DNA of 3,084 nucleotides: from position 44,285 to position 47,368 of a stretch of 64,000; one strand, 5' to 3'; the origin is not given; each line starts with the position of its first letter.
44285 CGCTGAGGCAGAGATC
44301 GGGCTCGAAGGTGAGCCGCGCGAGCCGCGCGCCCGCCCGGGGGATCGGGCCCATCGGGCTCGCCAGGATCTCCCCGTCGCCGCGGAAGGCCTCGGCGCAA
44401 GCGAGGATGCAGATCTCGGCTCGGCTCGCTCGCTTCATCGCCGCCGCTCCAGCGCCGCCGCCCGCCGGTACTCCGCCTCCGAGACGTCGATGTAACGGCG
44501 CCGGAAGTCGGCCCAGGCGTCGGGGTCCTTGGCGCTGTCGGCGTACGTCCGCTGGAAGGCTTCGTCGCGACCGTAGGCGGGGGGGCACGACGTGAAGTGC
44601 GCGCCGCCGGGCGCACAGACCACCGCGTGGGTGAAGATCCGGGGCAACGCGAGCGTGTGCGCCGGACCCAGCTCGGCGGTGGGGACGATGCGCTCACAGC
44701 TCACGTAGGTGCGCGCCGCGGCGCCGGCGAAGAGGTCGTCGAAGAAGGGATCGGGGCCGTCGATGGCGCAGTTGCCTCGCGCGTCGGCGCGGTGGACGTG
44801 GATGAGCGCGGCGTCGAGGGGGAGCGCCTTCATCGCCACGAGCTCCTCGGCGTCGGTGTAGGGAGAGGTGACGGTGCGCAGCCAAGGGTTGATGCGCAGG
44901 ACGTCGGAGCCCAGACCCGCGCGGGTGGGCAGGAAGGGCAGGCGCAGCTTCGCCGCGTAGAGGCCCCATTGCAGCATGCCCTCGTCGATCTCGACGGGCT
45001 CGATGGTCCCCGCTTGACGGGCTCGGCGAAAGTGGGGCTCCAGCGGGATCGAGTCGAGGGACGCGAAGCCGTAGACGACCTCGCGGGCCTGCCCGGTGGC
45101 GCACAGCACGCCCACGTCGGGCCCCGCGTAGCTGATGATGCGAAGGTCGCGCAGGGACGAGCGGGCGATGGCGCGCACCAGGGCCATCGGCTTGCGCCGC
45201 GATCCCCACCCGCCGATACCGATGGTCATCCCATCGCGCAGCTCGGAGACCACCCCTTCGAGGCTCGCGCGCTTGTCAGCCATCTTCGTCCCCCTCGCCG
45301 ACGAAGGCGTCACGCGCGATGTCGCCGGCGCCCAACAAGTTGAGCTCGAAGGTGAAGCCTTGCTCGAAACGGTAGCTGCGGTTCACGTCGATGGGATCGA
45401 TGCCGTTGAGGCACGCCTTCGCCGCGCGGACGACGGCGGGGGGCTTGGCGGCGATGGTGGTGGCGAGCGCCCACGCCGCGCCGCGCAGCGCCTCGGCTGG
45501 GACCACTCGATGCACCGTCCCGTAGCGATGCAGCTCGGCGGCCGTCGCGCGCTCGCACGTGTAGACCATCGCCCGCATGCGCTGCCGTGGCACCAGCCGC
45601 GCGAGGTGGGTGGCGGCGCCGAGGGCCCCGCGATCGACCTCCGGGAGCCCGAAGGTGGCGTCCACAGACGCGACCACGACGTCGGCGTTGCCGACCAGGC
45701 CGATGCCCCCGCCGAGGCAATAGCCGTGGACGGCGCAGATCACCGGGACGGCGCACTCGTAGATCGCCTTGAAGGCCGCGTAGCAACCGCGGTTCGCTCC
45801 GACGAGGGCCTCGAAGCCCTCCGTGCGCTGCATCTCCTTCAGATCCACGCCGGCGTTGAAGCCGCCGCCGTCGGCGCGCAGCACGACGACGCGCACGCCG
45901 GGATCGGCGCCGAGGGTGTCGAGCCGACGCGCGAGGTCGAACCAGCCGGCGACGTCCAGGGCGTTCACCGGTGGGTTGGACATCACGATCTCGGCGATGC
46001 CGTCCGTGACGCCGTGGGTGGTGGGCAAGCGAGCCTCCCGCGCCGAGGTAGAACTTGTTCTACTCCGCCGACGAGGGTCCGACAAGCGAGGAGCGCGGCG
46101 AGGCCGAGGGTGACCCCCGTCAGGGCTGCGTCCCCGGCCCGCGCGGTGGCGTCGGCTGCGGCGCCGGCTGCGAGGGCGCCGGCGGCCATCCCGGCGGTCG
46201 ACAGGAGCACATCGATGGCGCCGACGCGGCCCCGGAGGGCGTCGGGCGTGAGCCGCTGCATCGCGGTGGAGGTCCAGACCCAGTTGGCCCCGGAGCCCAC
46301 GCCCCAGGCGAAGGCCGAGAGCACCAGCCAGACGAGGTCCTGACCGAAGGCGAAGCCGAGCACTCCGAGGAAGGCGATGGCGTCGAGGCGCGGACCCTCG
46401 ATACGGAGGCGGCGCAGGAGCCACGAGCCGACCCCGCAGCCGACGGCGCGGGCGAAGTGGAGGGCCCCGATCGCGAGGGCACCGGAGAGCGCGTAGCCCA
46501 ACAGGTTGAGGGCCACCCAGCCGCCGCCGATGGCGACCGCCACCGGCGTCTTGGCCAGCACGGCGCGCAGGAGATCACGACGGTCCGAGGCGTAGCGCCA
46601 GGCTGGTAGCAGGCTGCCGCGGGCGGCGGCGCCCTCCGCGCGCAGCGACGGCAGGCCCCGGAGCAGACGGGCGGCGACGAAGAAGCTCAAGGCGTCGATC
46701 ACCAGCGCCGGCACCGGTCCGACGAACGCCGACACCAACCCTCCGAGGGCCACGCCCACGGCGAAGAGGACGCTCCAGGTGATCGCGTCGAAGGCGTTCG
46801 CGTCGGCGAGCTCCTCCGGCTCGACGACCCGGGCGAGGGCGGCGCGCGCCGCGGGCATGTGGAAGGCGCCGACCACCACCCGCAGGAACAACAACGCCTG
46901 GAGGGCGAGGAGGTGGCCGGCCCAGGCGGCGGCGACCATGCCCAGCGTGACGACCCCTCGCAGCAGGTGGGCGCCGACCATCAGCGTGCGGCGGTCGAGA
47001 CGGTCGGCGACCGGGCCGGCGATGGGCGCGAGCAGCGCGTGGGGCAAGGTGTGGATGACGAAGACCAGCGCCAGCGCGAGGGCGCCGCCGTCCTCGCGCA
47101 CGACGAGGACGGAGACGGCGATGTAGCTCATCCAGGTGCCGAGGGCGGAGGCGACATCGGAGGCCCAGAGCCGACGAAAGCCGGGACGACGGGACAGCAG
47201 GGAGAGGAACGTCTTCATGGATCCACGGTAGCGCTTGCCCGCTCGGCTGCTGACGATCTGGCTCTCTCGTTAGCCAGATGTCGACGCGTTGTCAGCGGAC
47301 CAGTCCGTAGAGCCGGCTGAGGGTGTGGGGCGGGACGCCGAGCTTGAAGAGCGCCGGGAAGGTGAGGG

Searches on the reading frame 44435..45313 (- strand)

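Call 19: search_protein_families(library=pfam, proteins=[window:44435-45313:-], max_evalue=0.01)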
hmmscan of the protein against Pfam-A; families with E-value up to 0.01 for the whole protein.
window:44435-45313:- (292 aa): 1 family
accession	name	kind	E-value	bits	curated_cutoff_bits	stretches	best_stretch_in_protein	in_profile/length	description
PF01144.29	CoA_trans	-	2.5e-29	102.7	23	1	18-233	4-216/217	Coenzyme A transferase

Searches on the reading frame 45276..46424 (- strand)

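Call 19: search_protein_families(library=pfam, proteins=[window:45276-46424:-], max_evalue=0.01)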
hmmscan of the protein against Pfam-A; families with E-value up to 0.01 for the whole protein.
window:45276-46424:- (382 aa): 2 families
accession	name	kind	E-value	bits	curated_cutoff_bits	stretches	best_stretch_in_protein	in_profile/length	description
PF00378.25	ECH_1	-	2.4e-40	138.9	27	1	141-340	4-206/251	Enoyl-CoA hydratase/isomerase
PF16113.10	ECH_2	-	4.9e-19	69.4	27.2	1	153-327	12-191/335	Enoyl-CoA hydratase/isomerase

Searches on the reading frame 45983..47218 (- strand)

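Call 19: search_protein_families(library=pfam, proteins=[window:45983-47218:-], max_evalue=0.01)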
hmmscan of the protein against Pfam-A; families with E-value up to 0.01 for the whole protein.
window:45983-47218:- (411 aa): 2 families
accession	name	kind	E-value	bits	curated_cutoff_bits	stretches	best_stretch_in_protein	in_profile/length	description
PF05977.19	MFS_3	-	1.1e-26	93.8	27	1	11-382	9-394/524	Transmembrane secretion effector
PF07690.21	MFS_1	-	3e-25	89.3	33.4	1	22-348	6-347/347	Major Facilitator Superfamily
